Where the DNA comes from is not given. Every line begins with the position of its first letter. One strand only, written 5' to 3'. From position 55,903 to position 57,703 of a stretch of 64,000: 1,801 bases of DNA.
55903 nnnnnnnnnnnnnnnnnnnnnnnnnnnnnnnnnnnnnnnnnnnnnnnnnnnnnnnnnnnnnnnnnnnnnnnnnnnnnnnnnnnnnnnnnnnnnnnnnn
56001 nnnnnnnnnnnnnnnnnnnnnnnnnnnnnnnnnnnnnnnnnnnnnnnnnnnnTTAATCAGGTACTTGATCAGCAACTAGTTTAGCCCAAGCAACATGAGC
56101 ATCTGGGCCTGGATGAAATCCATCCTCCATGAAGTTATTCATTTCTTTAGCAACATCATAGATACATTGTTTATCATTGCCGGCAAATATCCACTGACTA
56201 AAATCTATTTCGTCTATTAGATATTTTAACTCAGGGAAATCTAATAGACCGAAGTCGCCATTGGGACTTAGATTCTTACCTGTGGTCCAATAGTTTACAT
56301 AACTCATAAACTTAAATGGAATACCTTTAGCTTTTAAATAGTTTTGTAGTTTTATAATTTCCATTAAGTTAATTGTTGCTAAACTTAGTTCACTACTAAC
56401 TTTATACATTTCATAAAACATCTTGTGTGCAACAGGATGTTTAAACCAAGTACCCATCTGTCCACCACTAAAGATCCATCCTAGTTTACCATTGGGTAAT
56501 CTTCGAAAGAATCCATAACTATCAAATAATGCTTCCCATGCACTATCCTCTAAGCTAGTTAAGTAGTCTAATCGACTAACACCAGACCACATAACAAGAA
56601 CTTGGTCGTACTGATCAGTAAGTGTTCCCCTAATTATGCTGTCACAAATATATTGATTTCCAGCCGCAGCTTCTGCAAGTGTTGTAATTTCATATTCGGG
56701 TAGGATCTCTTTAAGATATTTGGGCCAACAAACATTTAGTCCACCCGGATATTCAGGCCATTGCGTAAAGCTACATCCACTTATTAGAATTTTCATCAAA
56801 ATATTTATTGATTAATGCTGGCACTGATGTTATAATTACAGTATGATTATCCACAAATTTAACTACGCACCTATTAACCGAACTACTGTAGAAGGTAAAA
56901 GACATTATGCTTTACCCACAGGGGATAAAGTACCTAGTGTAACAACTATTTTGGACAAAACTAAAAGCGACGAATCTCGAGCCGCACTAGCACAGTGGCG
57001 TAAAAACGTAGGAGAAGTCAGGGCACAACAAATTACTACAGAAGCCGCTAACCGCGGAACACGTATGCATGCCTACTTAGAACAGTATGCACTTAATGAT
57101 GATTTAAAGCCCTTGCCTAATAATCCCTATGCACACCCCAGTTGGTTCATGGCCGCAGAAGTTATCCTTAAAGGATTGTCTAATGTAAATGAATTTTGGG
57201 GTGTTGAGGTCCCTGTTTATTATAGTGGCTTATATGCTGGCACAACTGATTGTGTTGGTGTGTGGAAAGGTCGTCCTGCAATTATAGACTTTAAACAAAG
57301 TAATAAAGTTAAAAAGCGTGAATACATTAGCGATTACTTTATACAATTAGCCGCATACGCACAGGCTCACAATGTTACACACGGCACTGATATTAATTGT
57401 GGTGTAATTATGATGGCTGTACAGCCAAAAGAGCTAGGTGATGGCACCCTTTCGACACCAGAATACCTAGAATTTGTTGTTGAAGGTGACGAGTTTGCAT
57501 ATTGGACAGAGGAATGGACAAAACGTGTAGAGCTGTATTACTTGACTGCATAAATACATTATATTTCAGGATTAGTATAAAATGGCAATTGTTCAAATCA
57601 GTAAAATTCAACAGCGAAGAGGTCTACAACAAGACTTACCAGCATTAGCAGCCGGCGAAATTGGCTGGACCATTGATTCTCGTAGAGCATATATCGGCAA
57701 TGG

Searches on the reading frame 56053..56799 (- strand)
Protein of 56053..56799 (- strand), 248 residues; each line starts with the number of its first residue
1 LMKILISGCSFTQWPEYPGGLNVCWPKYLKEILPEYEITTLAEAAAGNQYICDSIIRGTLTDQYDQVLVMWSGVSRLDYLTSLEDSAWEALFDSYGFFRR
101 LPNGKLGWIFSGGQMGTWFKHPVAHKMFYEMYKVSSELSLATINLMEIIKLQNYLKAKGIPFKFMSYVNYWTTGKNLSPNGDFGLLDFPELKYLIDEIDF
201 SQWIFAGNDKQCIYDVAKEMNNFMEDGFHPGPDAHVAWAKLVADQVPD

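Call 6: search_protein_families(library=phrogs, proteins=[window:56053-56799:-], max_evalue=0.01)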
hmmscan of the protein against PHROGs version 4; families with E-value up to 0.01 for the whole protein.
window:56053-56799:- (248 aa): 0 families

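Call 16: search_protein_families(library=pfam, proteins=[window:56053-56799:-], max_evalue=1)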
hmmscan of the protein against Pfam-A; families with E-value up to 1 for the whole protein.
window:56053-56799:- (248 aa): 0 families

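Call 19: find_homologous_proteins(query=window:56053-56799:-, max_evalue=0.001)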
Query window:56053-56799:- (248 aa): 303 proteins with E <= 0.001 among 554 candidates; the best 120 are listed.
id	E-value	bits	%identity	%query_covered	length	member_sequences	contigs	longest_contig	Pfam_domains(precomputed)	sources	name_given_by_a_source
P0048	9.9e-148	509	87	99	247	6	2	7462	-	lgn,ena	-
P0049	1.0e-142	493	82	99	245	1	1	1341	-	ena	-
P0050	1.0e-139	483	80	99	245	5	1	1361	-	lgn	-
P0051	1.6e-139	482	82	99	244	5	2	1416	-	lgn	-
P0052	2.3e-139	482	81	99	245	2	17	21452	-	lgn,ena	-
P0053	4.5e-139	481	82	99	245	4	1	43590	-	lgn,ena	-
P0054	5.7e-138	477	81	99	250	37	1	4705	-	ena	-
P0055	8.4e-138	476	80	99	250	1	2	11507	-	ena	-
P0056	1.1e-137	476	78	99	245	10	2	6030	-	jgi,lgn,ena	jgi:hypothetical protein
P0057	1.3e-137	476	81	99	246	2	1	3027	-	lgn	-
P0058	3.1e-136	471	78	99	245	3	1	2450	-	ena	-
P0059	1.8e-135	469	80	99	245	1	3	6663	-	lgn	-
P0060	5.2e-131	454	78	97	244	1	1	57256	-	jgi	jgi:hypothetical protein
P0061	5.6e-130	451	75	99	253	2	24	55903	-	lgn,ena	-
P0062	2.5e-129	449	76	99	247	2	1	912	-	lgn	-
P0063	9.2e-129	447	76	99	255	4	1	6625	PF19547.4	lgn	-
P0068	1.3e-124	433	76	97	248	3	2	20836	PF19547.4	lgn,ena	-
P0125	3.4e-112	393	67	99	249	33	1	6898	PF19547.4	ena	-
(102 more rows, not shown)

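Call 20: search_protein_families(library=pfam, proteins=[P0063, P0068, P0125], max_evalue=1)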
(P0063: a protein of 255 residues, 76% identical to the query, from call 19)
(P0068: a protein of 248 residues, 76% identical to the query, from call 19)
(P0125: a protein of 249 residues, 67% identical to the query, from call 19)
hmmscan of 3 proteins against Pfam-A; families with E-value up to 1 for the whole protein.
P0063 (255 aa): 2 families
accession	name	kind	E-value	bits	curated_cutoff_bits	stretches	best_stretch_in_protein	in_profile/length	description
PF19547.4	DUF6071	-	1.4e-06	28.6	27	1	75-250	71-227/247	Family of unknown function (DUF6071)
PF00657.28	Lipase_GDSL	-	0.013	16.1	23.6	1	195-251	189-208/208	GDSL-like Lipase/Acylhydrolase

P0068 (248 aa): 2 families
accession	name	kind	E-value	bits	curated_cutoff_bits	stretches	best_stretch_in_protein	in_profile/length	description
PF19547.4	DUF6071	-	1.8e-05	24.9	27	1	59-245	65-233/247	Family of unknown function (DUF6071)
PF00657.28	Lipase_GDSL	-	0.084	13.4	23.6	1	166-241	170-208/208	GDSL-like Lipase/Acylhydrolase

P0125 (249 aa): 2 families
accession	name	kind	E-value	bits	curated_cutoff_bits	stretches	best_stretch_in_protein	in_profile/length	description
PF19547.4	DUF6071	-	1.4e-05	25.3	27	1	22-247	20-233/247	Family of unknown function (DUF6071)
PF00657.28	Lipase_GDSL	-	0.053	14.1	23.6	1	168-241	170-206/208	GDSL-like Lipase/Acylhydrolase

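Call 40: search_solved_structures(query=A4, max_evalue=10)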
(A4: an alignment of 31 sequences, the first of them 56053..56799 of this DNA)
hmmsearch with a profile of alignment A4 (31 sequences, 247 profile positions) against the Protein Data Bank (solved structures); distinct sequences matched with E-value up to 10: 2.
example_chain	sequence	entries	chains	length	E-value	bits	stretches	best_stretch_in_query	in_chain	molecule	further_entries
6kl9_B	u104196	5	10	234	0.2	14.3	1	103-169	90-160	AcrVA4 | AcrVA1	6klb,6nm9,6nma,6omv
6p7m_C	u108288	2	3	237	0.21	14.2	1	103-169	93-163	anti-CRISPR VA4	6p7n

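Call 51: search_protein_families(library=ncbifam, proteins=[window:56053-56799:-], max_evalue=0.1)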
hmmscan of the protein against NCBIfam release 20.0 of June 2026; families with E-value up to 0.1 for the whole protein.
window:56053-56799:- (248 aa): 0 families

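Call 67: search_dna_similar(query=window:56053-56799:-, collection=phages, mode=protein, max_rows=20, max_evalue=0.001)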
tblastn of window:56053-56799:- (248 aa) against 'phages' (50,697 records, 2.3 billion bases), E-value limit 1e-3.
No match.

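Call 86: search_protein_families(library=padloc, proteins=[window:56053-56799:-], max_evalue=0.01)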
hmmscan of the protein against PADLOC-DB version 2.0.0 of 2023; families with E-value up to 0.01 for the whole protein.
window:56053-56799:- (248 aa): 0 families

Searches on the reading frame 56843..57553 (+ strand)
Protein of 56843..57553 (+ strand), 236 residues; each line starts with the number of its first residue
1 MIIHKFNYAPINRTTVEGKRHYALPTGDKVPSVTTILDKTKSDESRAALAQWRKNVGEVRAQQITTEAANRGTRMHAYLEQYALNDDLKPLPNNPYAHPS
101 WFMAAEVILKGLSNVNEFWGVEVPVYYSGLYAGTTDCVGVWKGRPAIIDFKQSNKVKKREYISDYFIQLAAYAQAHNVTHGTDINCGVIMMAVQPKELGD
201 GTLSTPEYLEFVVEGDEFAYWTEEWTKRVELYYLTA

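Call 16: search_protein_families(library=pfam, proteins=[window:56843-57553:+], max_evalue=1)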
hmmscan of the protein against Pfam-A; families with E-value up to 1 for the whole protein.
window:56843-57553:+ (236 aa): 3 families
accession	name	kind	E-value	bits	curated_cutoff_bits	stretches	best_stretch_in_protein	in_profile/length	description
PF12705.13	PDDEXK_1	-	0.0007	20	22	1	133-193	126-189/247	PD-(D/E)XK nuclease superfamily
PF10926.14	DUF2800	-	0.014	15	21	1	130-201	117-183/368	Protein of unknown function (DUF2800)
PF19681.4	DUF6183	-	0.11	12.2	26.6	1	11-84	171-245/360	Family of unknown function (DUF6183)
